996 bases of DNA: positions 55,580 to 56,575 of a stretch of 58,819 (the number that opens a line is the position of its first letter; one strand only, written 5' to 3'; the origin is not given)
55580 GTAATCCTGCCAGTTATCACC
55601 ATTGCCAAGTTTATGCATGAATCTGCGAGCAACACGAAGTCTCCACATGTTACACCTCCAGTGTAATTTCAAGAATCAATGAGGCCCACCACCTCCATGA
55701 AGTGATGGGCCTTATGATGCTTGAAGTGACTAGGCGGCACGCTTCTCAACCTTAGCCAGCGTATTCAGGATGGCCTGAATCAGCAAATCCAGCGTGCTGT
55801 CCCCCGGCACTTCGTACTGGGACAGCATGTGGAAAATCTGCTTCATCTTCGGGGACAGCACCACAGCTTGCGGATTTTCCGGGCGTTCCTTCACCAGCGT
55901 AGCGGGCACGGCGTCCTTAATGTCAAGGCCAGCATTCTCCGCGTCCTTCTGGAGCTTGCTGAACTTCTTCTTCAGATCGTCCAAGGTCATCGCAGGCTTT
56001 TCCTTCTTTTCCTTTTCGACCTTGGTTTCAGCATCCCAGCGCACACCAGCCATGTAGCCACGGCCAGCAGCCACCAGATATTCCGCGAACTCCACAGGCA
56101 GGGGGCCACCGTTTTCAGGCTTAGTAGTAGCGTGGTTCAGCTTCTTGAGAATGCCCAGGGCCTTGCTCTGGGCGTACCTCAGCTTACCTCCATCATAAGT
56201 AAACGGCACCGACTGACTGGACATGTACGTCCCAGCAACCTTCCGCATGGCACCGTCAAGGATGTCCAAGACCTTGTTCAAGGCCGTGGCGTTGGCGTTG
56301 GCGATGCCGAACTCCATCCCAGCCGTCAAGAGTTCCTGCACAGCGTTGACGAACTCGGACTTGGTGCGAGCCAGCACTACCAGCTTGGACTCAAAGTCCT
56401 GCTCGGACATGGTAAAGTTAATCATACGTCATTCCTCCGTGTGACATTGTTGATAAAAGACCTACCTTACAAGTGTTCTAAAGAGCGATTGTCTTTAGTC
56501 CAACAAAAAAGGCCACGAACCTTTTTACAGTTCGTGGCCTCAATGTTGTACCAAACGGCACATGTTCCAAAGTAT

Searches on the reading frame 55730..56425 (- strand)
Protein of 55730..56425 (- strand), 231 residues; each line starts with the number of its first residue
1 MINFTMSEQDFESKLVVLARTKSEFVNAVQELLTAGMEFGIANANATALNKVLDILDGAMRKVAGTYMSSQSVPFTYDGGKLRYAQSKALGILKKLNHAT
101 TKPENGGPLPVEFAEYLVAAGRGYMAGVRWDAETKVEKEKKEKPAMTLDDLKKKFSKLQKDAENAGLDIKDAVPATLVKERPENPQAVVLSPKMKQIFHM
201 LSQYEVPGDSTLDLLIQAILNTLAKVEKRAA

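Call 12: search_protein_families(library=pfam, proteins=[window:55730-56425:-], max_evalue=0.01)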
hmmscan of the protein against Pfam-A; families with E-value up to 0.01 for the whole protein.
window:55730-56425:- (231 aa): 0 families

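Call 15: find_related_loci(query=window:55730-56425:-, collection=viral_contigs, flank=4000)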
Query window:55730-56425:- (231 aa) in viral_contigs; peptide patterns used: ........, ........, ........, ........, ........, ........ (x = any residue, [..] = any of these).
63 stretches matched a pattern, but none encodes a relative of the query by tblastn (E <= 1e-3).

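Call 18: find_homologous_proteins(query=window:55730-56425:-)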
Query window:55730-56425:- (231 aa): 10 proteins with E <= 0.001 among 533 candidates.
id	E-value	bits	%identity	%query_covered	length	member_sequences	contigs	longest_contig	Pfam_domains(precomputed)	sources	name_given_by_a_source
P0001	1.2e-131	455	91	100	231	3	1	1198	-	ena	-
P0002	1.5e-131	455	91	100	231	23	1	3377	-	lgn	-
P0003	3.5e-131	453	90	100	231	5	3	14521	-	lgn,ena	-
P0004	3.9e-129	447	90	100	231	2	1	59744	-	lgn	-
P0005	5.9e-129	446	89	100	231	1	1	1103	-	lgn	-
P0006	1.4e-128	445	90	100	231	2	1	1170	-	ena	-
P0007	1.9e-128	444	90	100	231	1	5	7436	-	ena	-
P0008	4.7e-128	443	89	100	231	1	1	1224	-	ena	-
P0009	6.4e-128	443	88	100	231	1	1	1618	-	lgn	-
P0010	5.0e-126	437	88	100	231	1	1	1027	-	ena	-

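Call 19: find_encoding_contigs(protein=P0004, flank=10000, max_places=4)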
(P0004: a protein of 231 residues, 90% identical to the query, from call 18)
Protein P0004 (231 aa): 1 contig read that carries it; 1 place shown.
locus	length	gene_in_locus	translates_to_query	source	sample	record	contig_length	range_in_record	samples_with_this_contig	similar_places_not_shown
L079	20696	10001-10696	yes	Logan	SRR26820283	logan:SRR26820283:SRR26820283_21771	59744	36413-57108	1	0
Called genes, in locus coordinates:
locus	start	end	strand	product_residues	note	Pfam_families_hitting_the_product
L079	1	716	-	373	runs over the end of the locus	-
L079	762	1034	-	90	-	-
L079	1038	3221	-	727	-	PF23899:SU10_portal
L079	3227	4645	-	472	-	-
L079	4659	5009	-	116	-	-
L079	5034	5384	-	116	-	-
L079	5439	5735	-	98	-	-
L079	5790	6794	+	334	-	-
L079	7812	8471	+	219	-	-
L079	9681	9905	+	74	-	-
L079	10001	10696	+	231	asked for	-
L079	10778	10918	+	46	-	-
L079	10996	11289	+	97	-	-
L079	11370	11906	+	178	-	-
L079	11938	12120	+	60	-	-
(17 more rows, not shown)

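Call 20: find_encoding_contigs(protein=P0003, flank=10000, max_places=6)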
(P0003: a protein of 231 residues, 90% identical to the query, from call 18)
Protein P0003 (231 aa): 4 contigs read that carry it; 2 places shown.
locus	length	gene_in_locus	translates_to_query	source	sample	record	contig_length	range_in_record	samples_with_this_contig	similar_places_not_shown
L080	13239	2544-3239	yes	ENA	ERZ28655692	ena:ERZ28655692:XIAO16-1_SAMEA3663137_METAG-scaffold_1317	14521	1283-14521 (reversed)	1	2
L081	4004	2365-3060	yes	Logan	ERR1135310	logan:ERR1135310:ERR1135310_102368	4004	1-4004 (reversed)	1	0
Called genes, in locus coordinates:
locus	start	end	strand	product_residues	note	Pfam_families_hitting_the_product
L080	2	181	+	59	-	?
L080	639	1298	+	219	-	-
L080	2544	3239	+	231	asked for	-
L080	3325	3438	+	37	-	-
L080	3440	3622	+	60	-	-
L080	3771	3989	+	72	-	-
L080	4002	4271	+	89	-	-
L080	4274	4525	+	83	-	-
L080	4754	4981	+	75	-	-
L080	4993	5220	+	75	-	-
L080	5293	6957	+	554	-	-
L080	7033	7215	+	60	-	-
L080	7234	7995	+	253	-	-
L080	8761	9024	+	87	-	-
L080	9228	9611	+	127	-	-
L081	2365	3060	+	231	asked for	-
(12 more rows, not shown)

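Call 21: find_encoding_contigs(protein=P0007, flank=8000, max_places=6)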
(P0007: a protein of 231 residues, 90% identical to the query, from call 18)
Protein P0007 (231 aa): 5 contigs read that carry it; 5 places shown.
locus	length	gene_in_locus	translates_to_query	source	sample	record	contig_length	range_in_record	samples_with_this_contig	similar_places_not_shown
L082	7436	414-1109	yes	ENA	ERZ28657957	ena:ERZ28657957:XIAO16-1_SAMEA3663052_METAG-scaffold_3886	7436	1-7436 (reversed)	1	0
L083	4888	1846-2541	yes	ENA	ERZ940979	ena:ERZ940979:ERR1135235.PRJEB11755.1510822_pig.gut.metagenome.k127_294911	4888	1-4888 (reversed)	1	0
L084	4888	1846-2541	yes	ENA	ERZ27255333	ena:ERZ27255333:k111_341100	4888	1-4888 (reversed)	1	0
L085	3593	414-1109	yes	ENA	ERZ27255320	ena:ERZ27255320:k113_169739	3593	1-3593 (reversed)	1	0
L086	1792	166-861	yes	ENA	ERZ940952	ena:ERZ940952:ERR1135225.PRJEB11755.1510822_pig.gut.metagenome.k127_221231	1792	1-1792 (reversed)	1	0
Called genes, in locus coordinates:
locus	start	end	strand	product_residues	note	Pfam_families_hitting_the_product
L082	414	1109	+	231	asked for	-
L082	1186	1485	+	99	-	-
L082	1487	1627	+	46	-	-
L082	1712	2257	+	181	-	-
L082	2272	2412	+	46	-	-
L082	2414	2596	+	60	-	-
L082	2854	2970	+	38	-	-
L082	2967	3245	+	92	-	-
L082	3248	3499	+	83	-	-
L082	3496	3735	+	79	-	-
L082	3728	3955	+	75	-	-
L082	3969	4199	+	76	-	-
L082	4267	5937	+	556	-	-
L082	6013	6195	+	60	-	-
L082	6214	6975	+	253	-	-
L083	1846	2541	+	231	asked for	-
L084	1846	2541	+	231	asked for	-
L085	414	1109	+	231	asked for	-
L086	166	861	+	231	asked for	-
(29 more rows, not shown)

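Call 27: find_encoding_contigs(protein=P0002, flank=4000, max_places=6)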
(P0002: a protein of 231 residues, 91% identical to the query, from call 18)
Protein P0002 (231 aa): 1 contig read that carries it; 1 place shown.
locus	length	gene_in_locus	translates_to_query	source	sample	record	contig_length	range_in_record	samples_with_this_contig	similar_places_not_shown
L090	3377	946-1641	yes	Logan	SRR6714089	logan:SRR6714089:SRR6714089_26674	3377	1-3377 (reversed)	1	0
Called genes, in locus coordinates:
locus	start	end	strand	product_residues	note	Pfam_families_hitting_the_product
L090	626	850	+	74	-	-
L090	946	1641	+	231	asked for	-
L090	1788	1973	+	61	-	-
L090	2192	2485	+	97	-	-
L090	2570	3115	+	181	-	-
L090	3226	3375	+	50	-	?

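Call 28: find_encoding_contigs(protein=P0009, flank=4000, max_places=6)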
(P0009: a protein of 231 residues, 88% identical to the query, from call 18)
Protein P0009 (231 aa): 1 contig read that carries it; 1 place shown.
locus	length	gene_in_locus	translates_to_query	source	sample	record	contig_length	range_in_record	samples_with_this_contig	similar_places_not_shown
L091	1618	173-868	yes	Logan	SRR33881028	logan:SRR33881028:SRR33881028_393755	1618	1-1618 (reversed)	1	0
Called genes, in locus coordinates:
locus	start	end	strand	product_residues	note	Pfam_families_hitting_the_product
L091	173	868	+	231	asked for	-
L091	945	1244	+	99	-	-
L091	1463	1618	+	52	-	?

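Call 29: find_encoding_contigs(protein=window:55730-56425:-, flank=10000, max_places=6)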
Protein window:55730-56425:- (231 aa): 4 contigs read that carry it; 2 places shown.
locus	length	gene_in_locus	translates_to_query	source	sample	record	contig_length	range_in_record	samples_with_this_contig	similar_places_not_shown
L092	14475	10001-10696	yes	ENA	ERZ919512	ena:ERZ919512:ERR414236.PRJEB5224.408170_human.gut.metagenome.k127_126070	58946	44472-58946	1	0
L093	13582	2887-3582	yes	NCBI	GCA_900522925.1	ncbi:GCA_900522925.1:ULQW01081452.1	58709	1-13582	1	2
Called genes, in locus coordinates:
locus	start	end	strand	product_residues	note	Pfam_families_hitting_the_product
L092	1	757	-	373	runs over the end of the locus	-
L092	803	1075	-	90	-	-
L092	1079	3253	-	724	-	PF23899:SU10_portal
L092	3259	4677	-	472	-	-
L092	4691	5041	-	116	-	-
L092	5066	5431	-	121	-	-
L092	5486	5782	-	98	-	-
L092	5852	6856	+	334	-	-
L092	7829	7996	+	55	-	-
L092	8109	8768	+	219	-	-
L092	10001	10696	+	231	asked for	-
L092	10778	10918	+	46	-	-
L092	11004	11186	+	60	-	-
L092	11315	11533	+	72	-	-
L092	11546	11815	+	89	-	-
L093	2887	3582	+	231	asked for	-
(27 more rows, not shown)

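Call 38: search_protein_families(library=phrogs, proteins=[window:55730-56425:-], max_evalue=0.001)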
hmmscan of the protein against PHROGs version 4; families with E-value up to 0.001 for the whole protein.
window:55730-56425:- (231 aa): 0 families
